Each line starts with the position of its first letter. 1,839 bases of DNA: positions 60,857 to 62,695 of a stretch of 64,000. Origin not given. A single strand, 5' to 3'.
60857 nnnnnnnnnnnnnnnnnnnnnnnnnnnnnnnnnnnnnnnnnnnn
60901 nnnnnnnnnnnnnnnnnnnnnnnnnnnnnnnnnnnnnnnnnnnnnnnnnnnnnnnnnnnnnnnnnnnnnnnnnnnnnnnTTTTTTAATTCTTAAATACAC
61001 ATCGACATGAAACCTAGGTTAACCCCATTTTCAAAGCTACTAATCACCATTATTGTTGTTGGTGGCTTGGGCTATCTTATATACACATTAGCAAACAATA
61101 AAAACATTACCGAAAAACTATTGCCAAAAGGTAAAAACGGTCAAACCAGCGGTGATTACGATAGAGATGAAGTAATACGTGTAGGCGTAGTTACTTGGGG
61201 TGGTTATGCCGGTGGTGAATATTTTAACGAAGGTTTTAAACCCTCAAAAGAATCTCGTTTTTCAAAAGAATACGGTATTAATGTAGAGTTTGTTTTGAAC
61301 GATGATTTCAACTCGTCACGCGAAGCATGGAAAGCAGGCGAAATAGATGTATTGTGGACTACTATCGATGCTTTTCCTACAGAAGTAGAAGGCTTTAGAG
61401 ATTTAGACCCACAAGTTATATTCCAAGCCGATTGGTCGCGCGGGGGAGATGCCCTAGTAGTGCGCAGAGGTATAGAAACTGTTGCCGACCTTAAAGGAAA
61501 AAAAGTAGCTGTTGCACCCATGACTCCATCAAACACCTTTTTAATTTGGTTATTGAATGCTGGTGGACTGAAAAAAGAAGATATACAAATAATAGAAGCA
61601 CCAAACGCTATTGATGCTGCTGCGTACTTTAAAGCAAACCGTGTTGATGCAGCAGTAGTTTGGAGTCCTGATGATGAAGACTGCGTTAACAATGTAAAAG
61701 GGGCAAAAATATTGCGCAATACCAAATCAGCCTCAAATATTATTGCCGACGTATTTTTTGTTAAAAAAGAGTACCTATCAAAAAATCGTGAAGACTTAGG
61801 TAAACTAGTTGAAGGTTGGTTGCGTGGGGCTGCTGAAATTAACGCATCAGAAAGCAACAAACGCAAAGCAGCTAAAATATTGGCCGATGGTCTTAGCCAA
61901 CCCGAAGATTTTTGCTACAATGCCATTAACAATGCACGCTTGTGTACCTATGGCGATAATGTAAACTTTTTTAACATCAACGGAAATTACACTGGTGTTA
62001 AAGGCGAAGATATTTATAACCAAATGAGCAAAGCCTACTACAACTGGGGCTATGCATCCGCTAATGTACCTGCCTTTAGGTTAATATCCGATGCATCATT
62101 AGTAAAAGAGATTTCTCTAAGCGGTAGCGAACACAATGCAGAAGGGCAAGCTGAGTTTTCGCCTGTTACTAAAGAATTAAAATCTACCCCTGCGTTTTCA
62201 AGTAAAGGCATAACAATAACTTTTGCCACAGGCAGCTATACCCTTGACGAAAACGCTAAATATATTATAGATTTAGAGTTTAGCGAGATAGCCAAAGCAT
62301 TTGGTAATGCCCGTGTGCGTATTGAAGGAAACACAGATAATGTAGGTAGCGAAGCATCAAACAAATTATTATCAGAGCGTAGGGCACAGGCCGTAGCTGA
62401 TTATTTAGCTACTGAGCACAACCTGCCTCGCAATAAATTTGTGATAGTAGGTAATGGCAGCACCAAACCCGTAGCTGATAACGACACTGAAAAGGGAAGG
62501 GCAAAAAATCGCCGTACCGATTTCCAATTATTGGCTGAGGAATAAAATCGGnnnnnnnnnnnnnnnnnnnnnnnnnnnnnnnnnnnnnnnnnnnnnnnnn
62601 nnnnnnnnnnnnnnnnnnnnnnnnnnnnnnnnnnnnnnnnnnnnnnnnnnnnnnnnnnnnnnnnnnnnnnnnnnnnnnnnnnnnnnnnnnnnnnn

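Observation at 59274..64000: Candidate envelope system: TM-anchored PspA/ESCRT-III-like protein + coiled-coil partner + ABC transporter with a peptidoglycan-tethered binding protein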

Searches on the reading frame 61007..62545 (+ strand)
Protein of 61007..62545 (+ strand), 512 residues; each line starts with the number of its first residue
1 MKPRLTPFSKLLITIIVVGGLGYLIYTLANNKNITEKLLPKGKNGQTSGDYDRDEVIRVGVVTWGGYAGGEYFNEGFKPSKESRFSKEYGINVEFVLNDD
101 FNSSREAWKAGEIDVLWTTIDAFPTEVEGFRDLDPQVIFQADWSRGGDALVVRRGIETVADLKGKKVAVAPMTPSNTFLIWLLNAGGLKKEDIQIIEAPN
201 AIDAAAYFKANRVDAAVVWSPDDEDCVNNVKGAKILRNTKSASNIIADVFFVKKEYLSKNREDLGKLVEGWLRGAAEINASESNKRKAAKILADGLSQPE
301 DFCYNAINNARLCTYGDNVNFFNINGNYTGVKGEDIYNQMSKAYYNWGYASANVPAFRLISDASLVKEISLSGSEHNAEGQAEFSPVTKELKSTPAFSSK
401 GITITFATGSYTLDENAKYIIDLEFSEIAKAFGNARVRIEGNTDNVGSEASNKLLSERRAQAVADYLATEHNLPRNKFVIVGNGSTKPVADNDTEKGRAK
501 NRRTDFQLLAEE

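Call 7: search_protein_families(library=pfam, proteins=[window:61007-62545:+], max_evalue=0.1)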
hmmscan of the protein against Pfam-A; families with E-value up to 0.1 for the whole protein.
window:61007-62545:+ (512 aa): 5 families
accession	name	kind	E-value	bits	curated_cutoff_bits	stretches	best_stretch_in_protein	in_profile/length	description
PF00691.25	OmpA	-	8.1e-22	77.8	27.2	1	405-502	1-98/98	OmpA family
PF09084.16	NMT1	-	6.1e-10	39.8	20.5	1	153-278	80-209/216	NMT1/THI5 like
PF13379.11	NMT1_2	-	1.8e-09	38.2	24.7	1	82-293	26-252/252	NMT1-like family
PF12974.12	Phosphonate-bd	-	2.7e-06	27.4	27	1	85-227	23-171/242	ABC transporter, phosphonate, periplasmic substrate-binding protein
PF16868.10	NMT1_3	-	0.024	14.7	27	1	154-218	101-166/289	NMT1-like family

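Call 8: search_protein_families(library=ncbifam, proteins=[window:61007-62545:+], max_evalue=0.1)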
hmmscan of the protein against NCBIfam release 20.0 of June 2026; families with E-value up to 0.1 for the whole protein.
window:61007-62545:+ (512 aa): 47 families (the best 25 are shown)
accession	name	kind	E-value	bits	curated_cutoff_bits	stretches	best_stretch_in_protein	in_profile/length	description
NF053611.1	YiaD_Gzip_OmpA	equivalog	7.6e-27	94.4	175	1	404-507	104-205/206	YiaD family glycine zipper/OmpA-like lipoprotein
TIGR03427.1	ABC_peri_uca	equivalog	1.6e-24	86.7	333.9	1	62-295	6-235/328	putative urea ABC transporter substrate-binding protein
NF053612.1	anchor_PA1041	equivalog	4.3e-24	85.8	250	1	403-507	132-234/236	PA1041 family peptidoglycan-binding anchor lipoprotein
TIGR01728.1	SsuA_fam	subfamily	1.3e-21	77.1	163.5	1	85-297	23-232/290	aliphatic sulfonate ABC transporter substrate-binding protein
NF053585.1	OMP_LP_YfiB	equivalog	1.7e-21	76.8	128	1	404-504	58-156/163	outer membrane lipoprotein YfiB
NF045787.1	OmpABordt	equivalog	1.6e-17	63.9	200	1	439-508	121-189/194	outer membrane protein OmpA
TIGR03350.1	type_VI_ompA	equivalog_domain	2.7e-17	63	139.8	1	405-506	33-135/137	type VI secretion system protein TssL, long form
NF005999.0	PRK08126.1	subfamily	6.2e-17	61.5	571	1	405-506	326-428/432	hypothetical protein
NF007424.1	PRK09967.1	equivalog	1.2e-16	61.2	155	1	403-504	53-153/160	OmpA family protein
TIGR02802.1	Pal_lipo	equivalog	7.5e-16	58.1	125.35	1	404-507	2-103/104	peptidoglycan-associated lipoprotein Pal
NF006508.0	PRK08944.1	subfamily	6e-14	52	259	1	405-507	182-286/304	MotB family protein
NF053613.1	OMP_toxin_LptF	equivalog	1.6e-13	51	400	1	432-505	170-242/256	lipotoxin F family OmpA-related lipoprotein LptF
NF045788.1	Omp38Acinit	equivalog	5.1e-13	48.8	500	1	428-504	266-342/354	outer membrane protein Omp38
NF006541.1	PRK09038.1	equivalog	7.5e-13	48.7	283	1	404-506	143-246/253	flagellar motor protein MotD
NF008588.0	PRK11553.1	subfamily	1.4e-12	47.2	299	1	155-305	120-264/319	aliphatic sulfonate ABC transporter substrate-binding protein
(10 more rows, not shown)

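Call 10: search_protein_families(library=padloc, proteins=[window:61007-62545:+], max_evalue=0.1)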
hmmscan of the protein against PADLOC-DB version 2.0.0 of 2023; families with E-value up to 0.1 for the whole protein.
window:61007-62545:+ (512 aa): 6 families
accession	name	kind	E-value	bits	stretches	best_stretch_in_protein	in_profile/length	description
PDLC00609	ZorB1|ZorB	-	1.8e-10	38.7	1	435-508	134-214/232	MotB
PDLC00612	ZorB1|ZorB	-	3.1e-09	34.8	1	437-508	187-266/293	MotB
PDLC00651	ZorB3|ZorB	-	8.2e-06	23.5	1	450-506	145-200/215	MotB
PDLC00610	ZorB1|ZorB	-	0.00013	19.7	1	437-509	150-235/254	MotB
PDLC00641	ZorB2|ZorB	-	0.00046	17.9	1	404-509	96-223/238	MotB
PDLC00608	ZorB1|ZorB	-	0.0043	14.4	1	437-508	138-225/243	MotB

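Call 11: search_protein_families(library=phrogs, proteins=[window:61007-62545:+], max_evalue=0.1)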
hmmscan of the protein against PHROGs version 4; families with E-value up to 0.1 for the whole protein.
window:61007-62545:+ (512 aa): 6 families
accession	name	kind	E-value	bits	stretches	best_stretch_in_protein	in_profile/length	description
phrog_25518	-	unknown function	1.9e-58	199.7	1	4-506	5-520/526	-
phrog_7897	-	unknown function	4e-30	106.3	1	398-506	212-319/327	-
phrog_15381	-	unknown function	2.3e-10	41.7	1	404-510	12-117/154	-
phrog_21158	-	unknown function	1.9e-06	28.5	1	404-510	159-266/308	-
phrog_2957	-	unknown function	0.0003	20.7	1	146-292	119-263/340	-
phrog_10776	-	unknown function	0.0062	16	1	85-178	86-174/674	-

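Call 35: search_solved_structures(query=window:61007-62545:+, max_evalue=0.001)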
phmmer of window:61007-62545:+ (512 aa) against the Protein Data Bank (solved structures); distinct sequences matched with E-value up to 0.001: 62 (the best 60 are shown).
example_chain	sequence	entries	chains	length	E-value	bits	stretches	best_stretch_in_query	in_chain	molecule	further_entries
5u1h_A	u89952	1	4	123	4.8e-16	61.6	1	423-511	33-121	Outer membrane porin F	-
5wtp_A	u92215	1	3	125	1.2e-15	60.3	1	382-509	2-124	OmpA family protein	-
5m38_A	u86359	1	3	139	4.1e-15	58.5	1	405-509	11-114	OmpA family protein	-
7bba_A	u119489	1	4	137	4.4e-15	58.4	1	405-509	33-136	Putative type VI secretion protein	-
7rjj_A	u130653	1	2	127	2.6e-14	55.8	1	406-509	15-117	OmpA family protein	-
2lbt_A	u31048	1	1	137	3.4e-14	55.5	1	404-506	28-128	Uncharacterized protein Rv0899/MT0922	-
2kgw_A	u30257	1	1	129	4.7e-14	55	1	417-506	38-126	Outer membrane protein A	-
2lca_A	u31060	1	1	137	5e-14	54.9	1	417-506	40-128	Uncharacterized protein Rv0899/MT0922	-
5wtl_A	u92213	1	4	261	6.9e-14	54.5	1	398-509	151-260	OmpA family protein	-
2l26_A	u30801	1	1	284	1.7e-13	53.1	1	417-507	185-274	Uncharacterized protein Rv0899/MT0922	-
9v99_A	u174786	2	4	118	2.2e-13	52.8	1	424-508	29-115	Outer membrane beta-barrel domain-containing protein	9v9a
5eaz_A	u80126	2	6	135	4.8e-13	51.7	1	433-506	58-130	YfiB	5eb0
5eb1_B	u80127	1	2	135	4.8e-13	51.7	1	433-506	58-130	YfiB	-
5y61_B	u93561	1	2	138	4.8e-13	51.7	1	433-506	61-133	YfiB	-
6iki_A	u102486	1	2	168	7.6e-13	51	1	433-506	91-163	YfiB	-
6ssy_A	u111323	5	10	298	2.2e-08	36.3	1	82-263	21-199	Taurine-binding periplasmic protein | Taurine ABC transporter substrate-binding protein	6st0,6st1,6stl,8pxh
2x26_A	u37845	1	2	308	5e-08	35.1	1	154-299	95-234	PERIPLASMIC ALIPHATIC SULPHONATES-BINDING PROTEIN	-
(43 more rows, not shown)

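Call 68: list_cluster_members(proteins=[P0025, P0030, P0119, window:59966-60979:+, window:61007-62545:+, window:59274-59942:+])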
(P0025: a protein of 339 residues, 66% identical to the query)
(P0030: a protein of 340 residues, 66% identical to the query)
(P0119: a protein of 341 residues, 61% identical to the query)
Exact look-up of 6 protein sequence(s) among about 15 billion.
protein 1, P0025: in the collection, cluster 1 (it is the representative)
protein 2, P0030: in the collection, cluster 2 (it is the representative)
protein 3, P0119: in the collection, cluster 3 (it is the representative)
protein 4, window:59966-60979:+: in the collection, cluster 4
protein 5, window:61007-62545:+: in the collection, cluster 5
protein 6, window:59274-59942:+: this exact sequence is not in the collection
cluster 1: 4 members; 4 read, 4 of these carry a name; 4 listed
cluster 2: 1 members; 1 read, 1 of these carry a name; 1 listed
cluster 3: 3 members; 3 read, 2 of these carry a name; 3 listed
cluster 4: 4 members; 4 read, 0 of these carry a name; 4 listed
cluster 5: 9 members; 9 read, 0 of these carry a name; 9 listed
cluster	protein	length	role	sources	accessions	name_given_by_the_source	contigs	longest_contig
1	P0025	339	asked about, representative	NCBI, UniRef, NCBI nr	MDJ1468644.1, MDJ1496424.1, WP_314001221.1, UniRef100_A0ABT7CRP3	hypothetical protein QNI19_26035 [Cytophagaceae bacterium DM2B3-1] | Gliding motility protein GldL n=1 Tax=Xanthocytophaga flava TaxID=3048013 ... | hypothetical protein [Xanthocytophaga flavus]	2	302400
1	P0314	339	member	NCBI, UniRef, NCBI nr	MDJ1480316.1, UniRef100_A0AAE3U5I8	hypothetical protein QNI16_07460 [Cytophagaceae bacterium YF14B1] | Uncharacterized protein n=2 Tax=Xanthocytophaga flava TaxID=3048013 RepID=A0AAE3U5I8_9BACT | hypothetical protein [Xanthocytophaga flavus]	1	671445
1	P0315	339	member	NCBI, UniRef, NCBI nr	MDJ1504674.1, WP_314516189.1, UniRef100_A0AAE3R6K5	hypothetical protein [Xanthocytophaga agilis] | Uncharacterized protein n=1 Tax=Xanthocytophaga agilis TaxID=3048010 ...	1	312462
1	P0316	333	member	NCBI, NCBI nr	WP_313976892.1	hypothetical protein [Xanthocytophaga flavus]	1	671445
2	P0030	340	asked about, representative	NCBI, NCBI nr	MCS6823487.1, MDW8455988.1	MAG: PspA/IM30 family protein [Cytophagaceae bacterium] | PspA/IM30 family protein [Cytophagaceae bacterium]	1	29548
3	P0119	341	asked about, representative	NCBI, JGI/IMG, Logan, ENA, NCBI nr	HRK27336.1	MAG TPA: hypothetical protein PK239_08605 [Chitinophagales bacterium] | hypothetical protein [Chitinophagales bacterium]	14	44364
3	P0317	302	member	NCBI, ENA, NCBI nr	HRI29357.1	MAG TPA: hypothetical protein PK715_14960 [Chitinophagales bacterium] | hypothetical protein [Chitinophagales bacterium]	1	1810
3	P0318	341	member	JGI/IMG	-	-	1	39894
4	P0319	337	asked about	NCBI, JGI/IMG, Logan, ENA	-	-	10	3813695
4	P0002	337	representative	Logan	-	-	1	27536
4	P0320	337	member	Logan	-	-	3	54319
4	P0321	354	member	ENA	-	-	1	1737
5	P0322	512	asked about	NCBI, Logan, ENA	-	-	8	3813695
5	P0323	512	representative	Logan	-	-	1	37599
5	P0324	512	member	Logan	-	-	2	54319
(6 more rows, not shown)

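Call 79: search_dna_similar(query=window:61007-62545:+, collection=phages, mode=protein, max_evalue=1e-10, max_rows=40)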
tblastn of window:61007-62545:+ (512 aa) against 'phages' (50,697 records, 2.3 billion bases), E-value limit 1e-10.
Records with a match: 26; places in all: 29; records where one place covers at least 80% of the query: 20.
Best place of each record, by identity: <60% 26.
By first word of the organism name: Prevotella 15; uncultured 4; Acinetobacter 4; Bacillus 2; Bacteriophage 1.
By host as written in the record: Prevotella sp. 15; - 9; Bacillus megaterium str. ATCC 43725 2.
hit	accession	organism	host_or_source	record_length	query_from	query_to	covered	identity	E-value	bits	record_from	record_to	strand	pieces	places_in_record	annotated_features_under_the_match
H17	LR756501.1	uncultured phage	metagenomic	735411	1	511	100%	37.8%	1e-92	315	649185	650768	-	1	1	record has no annotation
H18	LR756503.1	uncultured phage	metagenomic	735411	1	511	100%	37.8%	1e-92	315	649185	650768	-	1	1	record has no annotation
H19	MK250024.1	Prevotella phage Lak-B5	Prevotella sp.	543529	54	511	89%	38.1%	2e-89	305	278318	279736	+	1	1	record has no annotation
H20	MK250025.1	Prevotella phage Lak-B6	Prevotella sp.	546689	54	511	89%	38.1%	2e-89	305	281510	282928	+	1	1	record has no annotation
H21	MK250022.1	Prevotella phage Lak-B3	Prevotella sp.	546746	54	511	89%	38.1%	2e-89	305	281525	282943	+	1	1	record has no annotation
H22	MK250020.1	Prevotella phage Lak-B1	Prevotella sp.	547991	54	511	89%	38.1%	2e-89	305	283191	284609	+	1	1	record has no annotation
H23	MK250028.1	Prevotella phage Lak-B9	Prevotella sp.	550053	54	511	89%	38.1%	2e-89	305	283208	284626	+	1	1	record has no annotation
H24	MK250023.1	Prevotella phage Lak-B4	Prevotella sp.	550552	54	511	89%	37.9%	6e-89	304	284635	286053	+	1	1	record has no annotation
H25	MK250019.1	Prevotella phage Lak-A2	Prevotella sp.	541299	54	511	89%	37.7%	5e-88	301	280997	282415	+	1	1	record has no annotation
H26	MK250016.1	Prevotella phage Lak-A1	Prevotella sp.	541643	54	511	89%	37.7%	5e-88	301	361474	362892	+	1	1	record has no annotation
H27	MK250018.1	Prevotella phage Lak-A1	Prevotella sp.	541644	54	511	89%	37.7%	5e-88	301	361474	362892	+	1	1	record has no annotation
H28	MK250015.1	Prevotella phage Lak-A1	Prevotella sp.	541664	54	511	89%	37.7%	5e-88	301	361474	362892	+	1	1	record has no annotation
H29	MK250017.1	Prevotella phage Lak-A1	Prevotella sp.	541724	54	511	89%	37.7%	5e-88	301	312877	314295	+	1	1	record has no annotation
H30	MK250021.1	Prevotella phage Lak-B2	Prevotella sp.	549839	54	511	89%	37.7%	2e-88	302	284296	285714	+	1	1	record has no annotation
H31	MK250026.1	Prevotella phage Lak-B7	Prevotella sp.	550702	54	511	89%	37.7%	2e-88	302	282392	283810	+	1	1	record has no annotation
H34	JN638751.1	Bacillus phage G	Bacillus megaterium str. ATCC 43725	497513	2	505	98%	28.4%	1e-37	154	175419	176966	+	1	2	249: gp249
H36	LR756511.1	uncultured phage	metagenomic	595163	48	444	78%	28.2%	4e-22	106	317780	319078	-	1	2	record has no annotation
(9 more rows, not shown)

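Call 80: get_annotated_region(hit=H17, flank=7000)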
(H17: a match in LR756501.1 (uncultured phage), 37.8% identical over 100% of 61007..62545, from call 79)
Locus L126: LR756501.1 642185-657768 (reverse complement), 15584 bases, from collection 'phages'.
description: uncultured phage genome assembly, chromosome: 1.
organism: uncultured phage (NCBI taxid 278008)
taxonomy: Viruses; environmental samples
host: -; source: metagenomic; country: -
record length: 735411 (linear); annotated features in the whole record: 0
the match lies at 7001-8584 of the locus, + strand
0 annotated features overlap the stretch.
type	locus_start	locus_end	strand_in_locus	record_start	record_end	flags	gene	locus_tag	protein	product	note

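Call 81: get_annotated_region(hit=H34, flank=7000)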
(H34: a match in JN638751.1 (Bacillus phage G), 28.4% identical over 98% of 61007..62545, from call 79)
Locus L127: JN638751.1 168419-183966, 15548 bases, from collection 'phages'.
description: Bacillus phage G, complete genome.
organism: Bacillus phage G (NCBI taxid 2884420)
taxonomy: Viruses; Duplodnaviria; Heunggongvirae; Uroviricota; Caudoviricetes; Donellivirus; Donellivirus gee
host: Bacillus megaterium str. ATCC 43725; source: soil; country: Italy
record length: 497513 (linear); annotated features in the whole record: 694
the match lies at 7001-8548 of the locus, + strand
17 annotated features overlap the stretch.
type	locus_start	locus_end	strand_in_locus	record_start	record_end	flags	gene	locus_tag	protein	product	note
CDS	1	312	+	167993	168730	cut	238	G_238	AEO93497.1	gp238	-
CDS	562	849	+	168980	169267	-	239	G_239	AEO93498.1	gp239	DNA binding protein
CDS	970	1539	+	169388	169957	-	240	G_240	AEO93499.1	gp240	RNA ligase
CDS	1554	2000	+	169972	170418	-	241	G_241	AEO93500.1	gp241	-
CDS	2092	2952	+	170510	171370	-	242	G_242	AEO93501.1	gp242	-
CDS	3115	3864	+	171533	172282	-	243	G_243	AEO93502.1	gp243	ABC-like transporter permease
CDS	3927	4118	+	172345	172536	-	244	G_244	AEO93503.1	gp244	-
CDS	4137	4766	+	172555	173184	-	245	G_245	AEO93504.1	gp245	ABC transporter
CDS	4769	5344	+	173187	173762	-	246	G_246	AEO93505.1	gp246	-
CDS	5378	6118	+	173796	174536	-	247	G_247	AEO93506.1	gp247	-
CDS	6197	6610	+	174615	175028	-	248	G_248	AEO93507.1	gp248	-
CDS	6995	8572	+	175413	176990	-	249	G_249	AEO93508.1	gp249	OmpA/MotB domain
CDS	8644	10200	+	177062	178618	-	250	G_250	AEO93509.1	gp250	OmpA/MotB domain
CDS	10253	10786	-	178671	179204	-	251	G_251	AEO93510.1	gp251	-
CDS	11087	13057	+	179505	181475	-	252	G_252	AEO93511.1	gp252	DNA gyrase subunit B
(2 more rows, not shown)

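Call 82: get_annotated_region(hit=H36, flank=7000)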
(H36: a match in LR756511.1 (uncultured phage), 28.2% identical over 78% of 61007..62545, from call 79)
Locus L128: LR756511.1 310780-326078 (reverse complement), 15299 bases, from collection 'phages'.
description: uncultured phage genome assembly, chromosome: 1.
organism: uncultured phage (NCBI taxid 278008)
taxonomy: Viruses; environmental samples
host: -; source: metagenomic; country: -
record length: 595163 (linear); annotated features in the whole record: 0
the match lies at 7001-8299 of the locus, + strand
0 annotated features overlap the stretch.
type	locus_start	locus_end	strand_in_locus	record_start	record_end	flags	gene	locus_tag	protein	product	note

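Call 93: search_protein_families(library=pfam, proteins=[L127:5378-6118:+, L127:4769-5344:+, L127:6197-6610:+, L126:5854-6918:+], max_evalue=0.5)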
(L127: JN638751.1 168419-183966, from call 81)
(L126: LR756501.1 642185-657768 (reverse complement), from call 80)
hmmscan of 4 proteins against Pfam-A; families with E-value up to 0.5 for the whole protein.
L127:5378-6118:+ (246 aa): 4 families
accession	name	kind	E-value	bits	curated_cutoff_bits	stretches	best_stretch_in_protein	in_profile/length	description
PF14210.11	DUF4322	-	0.025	14.9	27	1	23-70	17-62/66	Domain of unknown function (DUF4322)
PF02295.23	z-alpha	-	0.061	13.8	21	1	123-172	4-53/67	Adenosine deaminase z-alpha domain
PF12696.13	TraG-D_C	-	0.07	13.5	22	1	145-230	17-104/126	TraM recognition site of TraD and TraG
PF04012.17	PspA_IM30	-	0.36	10.8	33.9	0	36-241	14-217/220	PspA/IM30 family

L127:4769-5344:+ (191 aa): 2 families
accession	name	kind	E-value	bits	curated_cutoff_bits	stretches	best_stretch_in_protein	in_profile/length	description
PF24622.1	TMP_4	-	0.037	14.6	27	0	111-178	7-66/77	Tape measure protein domain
PF17782.7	DprA_WH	-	0.36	11.3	22.9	0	90-124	10-44/61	DprA winged helix domain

L127:6197-6610:+ (137 aa): 0 families

L126:5854-6918:+ (355 aa): 2 families
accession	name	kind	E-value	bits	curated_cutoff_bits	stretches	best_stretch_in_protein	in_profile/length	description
PF14615.11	Rsa3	-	0.12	12.4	27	1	205-233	8-36/46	Ribosome-assembly protein 3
PF19744.4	DUF6232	-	0.13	13.2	27.4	1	23-87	29-84/117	Family of unknown function (DUF6232)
